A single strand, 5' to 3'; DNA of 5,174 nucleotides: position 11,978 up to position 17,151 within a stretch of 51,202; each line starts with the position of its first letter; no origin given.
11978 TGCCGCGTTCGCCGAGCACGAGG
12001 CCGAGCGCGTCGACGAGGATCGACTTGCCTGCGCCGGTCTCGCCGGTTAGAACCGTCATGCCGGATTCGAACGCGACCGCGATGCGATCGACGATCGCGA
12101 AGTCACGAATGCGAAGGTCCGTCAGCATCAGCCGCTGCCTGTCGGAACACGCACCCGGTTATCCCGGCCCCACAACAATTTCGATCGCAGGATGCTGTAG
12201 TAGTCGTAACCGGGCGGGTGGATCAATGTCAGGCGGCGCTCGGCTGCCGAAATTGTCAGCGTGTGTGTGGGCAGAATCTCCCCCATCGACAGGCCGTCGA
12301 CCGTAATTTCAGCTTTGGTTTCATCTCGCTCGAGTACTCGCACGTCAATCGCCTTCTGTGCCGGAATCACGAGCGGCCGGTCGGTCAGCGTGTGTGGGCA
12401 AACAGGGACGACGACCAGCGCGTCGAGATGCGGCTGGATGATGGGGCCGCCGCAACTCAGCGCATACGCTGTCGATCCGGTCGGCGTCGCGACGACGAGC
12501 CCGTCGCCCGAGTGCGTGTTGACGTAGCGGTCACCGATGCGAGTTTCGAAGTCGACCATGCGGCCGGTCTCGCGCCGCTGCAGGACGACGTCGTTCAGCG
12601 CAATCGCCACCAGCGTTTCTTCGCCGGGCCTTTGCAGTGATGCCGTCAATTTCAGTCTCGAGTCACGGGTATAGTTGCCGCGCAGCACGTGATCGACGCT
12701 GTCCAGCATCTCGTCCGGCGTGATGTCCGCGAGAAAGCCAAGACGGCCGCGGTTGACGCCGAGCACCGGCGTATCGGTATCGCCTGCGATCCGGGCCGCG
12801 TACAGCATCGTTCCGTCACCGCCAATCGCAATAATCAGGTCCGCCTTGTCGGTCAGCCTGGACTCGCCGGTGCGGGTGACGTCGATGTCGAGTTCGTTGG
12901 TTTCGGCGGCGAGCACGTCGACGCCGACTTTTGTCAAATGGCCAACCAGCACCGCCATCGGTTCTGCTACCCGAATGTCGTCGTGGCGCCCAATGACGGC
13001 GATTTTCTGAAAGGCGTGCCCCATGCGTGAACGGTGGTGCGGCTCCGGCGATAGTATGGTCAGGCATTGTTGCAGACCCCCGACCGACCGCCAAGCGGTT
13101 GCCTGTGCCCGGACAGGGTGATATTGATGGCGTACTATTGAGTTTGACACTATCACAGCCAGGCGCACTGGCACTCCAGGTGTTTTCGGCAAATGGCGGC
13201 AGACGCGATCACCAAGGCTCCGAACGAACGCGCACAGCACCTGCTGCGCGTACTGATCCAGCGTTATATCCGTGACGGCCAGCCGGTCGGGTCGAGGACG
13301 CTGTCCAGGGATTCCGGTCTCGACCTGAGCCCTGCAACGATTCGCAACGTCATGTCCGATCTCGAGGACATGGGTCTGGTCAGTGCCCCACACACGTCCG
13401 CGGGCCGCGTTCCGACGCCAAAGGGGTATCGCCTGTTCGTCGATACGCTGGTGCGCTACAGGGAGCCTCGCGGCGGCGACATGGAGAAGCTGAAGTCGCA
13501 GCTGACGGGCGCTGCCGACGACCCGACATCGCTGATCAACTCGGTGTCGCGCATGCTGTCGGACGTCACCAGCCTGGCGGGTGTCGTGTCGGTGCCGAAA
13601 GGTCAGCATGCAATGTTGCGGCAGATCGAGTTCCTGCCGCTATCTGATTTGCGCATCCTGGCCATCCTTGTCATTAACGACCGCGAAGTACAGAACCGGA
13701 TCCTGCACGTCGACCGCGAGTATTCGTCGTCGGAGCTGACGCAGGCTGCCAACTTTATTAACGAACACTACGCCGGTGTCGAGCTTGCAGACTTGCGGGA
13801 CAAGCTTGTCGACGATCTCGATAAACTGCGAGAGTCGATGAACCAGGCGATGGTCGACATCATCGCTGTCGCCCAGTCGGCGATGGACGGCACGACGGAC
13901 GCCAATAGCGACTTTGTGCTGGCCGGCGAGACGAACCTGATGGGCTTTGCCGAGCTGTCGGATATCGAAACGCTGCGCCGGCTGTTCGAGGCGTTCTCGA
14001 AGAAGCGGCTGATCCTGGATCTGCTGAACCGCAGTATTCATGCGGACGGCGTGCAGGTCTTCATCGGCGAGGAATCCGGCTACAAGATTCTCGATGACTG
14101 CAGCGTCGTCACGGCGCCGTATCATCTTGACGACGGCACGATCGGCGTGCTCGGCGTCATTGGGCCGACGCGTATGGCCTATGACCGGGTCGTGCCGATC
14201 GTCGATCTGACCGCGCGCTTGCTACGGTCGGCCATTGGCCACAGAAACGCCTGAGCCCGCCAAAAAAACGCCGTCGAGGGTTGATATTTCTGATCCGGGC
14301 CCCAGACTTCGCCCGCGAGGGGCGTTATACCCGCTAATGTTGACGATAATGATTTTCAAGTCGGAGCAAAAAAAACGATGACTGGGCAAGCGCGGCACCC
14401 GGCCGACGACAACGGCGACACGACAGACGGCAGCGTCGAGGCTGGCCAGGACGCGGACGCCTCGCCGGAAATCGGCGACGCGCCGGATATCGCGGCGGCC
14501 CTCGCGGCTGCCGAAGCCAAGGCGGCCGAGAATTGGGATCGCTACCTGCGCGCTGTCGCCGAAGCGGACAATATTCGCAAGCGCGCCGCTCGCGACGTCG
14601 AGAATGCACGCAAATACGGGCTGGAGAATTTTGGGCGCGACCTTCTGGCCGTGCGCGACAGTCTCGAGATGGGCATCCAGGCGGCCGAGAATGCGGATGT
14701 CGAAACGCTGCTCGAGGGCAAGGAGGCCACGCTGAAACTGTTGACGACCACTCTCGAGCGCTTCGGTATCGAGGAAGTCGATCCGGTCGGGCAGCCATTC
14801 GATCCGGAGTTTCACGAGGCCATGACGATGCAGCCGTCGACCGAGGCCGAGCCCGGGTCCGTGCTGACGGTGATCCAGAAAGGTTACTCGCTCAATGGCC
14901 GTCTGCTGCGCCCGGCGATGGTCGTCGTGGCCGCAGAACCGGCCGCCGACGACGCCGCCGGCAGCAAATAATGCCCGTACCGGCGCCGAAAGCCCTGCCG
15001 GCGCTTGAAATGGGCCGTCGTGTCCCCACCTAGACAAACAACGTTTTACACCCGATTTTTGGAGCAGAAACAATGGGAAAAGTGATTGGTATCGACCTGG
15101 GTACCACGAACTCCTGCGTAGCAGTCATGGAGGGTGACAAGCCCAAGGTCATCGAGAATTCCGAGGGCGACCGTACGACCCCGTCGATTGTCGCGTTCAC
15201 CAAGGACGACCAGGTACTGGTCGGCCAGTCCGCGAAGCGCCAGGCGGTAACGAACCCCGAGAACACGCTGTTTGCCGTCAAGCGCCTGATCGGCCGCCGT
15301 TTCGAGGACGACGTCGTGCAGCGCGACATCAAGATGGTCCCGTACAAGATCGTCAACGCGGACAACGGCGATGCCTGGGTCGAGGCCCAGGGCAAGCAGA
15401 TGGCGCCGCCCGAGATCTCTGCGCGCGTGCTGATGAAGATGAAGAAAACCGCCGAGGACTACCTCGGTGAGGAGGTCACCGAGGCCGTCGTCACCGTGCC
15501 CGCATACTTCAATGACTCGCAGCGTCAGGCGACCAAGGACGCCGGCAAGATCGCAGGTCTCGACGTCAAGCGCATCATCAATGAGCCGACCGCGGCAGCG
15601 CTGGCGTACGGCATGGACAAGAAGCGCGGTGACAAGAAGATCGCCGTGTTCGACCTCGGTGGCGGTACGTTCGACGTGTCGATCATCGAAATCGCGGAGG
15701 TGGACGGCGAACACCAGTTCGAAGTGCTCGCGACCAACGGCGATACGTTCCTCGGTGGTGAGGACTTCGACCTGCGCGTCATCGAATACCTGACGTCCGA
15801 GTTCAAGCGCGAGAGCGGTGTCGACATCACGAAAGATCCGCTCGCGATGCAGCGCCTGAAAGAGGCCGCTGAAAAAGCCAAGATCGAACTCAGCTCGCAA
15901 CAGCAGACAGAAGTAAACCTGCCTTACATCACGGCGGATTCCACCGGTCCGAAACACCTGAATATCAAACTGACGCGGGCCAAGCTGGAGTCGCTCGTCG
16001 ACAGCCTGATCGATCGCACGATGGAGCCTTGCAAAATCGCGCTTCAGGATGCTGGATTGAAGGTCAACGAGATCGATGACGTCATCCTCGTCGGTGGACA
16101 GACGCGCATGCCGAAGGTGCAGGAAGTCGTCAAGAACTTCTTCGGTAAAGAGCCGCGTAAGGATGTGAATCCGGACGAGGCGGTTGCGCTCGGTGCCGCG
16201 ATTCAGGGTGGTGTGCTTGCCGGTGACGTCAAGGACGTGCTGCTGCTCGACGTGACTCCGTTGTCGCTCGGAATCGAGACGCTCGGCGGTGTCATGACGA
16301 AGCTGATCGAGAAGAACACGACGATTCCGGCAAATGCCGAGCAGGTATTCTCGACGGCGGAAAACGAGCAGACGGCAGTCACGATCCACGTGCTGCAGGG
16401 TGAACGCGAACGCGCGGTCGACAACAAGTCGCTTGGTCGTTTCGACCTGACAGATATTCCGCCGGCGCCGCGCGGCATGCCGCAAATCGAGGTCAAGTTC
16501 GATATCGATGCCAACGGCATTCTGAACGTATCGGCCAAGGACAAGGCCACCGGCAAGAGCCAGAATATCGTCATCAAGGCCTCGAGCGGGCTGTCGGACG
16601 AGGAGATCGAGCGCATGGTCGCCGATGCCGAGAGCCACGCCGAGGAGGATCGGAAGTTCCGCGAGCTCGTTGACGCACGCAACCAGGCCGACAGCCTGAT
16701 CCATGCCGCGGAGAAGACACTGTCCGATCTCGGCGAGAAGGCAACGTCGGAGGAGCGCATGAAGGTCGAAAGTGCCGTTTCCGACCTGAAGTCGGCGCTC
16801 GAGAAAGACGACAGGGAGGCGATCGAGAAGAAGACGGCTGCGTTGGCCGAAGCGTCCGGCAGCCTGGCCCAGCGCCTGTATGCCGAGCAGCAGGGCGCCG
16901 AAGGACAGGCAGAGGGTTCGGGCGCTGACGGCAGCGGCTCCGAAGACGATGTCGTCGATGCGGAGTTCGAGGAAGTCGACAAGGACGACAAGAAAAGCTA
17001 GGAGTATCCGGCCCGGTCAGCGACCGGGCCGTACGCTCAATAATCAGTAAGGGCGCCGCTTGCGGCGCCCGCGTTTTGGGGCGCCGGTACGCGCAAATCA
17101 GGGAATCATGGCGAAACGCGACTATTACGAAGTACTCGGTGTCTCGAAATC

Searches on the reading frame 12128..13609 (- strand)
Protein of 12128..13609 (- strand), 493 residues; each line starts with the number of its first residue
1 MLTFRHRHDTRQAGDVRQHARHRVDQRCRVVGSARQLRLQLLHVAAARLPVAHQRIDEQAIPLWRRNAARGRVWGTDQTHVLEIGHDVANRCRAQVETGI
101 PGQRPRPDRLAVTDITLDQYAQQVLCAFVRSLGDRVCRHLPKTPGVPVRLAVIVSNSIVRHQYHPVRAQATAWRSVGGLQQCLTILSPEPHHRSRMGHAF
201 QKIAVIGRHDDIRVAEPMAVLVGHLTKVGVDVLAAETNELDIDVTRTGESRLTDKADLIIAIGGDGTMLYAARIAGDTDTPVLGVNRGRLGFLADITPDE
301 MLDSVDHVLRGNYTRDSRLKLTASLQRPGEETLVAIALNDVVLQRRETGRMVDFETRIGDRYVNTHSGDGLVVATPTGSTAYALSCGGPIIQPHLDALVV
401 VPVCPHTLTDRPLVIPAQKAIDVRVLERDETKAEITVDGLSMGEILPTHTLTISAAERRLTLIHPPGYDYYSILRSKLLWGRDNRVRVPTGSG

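Call 85: search_protein_families(library=pfam, proteins=[window:12128-13609:-], max_evalue=0.00001)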
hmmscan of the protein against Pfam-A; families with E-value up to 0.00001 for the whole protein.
window:12128-13609:- (493 aa): 2 families
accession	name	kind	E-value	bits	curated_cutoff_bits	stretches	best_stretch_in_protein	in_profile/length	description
PF20143.4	NAD_kinase_C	-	5e-32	110.7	23.7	1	338-464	1-125/126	ATP-NAD kinase C-terminal domain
PF01513.26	NAD_kinase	-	2.7e-18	67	25.5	1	241-313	59-130/130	ATP-NAD kinase N-terminal domain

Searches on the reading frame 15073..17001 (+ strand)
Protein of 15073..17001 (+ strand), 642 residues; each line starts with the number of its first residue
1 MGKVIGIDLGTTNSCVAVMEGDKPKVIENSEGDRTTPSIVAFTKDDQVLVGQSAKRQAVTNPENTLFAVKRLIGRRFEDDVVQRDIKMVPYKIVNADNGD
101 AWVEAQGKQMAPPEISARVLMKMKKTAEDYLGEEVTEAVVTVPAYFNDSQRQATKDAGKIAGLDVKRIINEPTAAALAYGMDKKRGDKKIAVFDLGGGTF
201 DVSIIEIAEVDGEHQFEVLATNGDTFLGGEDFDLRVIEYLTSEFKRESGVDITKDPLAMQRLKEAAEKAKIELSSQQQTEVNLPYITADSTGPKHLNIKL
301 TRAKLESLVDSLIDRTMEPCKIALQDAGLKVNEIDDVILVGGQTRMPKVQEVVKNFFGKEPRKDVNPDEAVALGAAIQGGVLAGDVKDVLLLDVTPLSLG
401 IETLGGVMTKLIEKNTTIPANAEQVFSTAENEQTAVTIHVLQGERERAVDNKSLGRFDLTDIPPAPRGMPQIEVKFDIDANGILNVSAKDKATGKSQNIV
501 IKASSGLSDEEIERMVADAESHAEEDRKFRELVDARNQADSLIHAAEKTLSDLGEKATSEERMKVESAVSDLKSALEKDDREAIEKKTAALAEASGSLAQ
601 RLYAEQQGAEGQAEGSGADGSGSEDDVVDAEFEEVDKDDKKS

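Call 85: search_protein_families(library=pfam, proteins=[window:15073-17001:+], max_evalue=0.00001)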
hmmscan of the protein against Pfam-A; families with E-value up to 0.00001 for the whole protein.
window:15073-17001:+ (642 aa): 2 families
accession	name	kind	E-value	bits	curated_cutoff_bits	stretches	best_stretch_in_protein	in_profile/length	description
PF00012.26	HSP70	-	3.6e-270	897.8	20.6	1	4-603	1-598/599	Hsp70 protein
PF06723.19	MreB_Mbl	-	2.1e-13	50.3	27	1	133-376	91-316/327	MreB/Mbl protein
